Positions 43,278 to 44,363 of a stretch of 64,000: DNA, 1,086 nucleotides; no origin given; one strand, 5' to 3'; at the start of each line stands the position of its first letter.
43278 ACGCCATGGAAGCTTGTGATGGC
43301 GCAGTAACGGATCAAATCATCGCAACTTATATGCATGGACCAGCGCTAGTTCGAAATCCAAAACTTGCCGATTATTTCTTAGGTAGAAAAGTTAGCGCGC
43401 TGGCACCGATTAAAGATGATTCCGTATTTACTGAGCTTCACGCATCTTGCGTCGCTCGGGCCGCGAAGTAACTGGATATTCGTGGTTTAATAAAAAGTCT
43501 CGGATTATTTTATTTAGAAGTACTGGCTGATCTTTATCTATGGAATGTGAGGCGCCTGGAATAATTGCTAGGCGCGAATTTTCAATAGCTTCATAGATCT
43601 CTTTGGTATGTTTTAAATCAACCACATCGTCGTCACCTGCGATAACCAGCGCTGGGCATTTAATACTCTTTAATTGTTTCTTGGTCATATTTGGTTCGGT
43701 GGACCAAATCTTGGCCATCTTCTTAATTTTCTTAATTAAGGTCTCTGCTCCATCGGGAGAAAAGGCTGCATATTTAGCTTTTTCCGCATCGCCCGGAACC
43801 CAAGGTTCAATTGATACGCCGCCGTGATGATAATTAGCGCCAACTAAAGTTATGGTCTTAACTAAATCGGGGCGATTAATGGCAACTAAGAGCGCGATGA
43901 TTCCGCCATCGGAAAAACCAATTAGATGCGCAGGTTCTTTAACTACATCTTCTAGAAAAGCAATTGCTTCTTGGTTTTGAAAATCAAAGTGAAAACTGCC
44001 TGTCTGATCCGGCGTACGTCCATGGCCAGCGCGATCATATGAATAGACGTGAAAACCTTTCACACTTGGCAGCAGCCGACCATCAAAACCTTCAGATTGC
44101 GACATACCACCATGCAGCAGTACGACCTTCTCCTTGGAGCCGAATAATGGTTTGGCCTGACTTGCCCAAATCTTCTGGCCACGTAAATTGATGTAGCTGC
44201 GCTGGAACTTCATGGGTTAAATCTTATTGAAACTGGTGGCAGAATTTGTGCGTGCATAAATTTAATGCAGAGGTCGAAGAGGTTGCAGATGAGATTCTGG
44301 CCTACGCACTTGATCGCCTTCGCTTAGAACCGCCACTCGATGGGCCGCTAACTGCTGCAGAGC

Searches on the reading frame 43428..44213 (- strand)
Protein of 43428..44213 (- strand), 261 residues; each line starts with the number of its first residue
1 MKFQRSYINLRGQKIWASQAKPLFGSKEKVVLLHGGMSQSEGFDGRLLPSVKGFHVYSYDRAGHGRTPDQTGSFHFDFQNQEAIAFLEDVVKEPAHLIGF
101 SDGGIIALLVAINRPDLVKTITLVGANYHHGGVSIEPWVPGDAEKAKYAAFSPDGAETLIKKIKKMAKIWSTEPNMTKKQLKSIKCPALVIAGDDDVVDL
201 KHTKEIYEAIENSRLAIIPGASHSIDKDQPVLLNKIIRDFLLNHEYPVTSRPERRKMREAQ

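Call 73: search_protein_families(library=pfam, proteins=[window:43428-44213:-], max_evalue=0.00001)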
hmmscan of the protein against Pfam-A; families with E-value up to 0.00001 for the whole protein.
window:43428-44213:- (261 aa): 3 families
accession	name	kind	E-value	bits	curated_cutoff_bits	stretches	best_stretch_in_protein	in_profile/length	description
PF00561.26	Abhydrolase_1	-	3e-19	70.1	25.8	1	30-157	3-125/245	alpha/beta hydrolase fold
PF12146.15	Hydrolase_4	-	8e-17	61.8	27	1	27-129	4-112/239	Serine aminopeptidase, S33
PF12697.13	Abhydrolase_6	-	1.6e-16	62.1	26.3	1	30-230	1-211/217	Alpha/beta hydrolase family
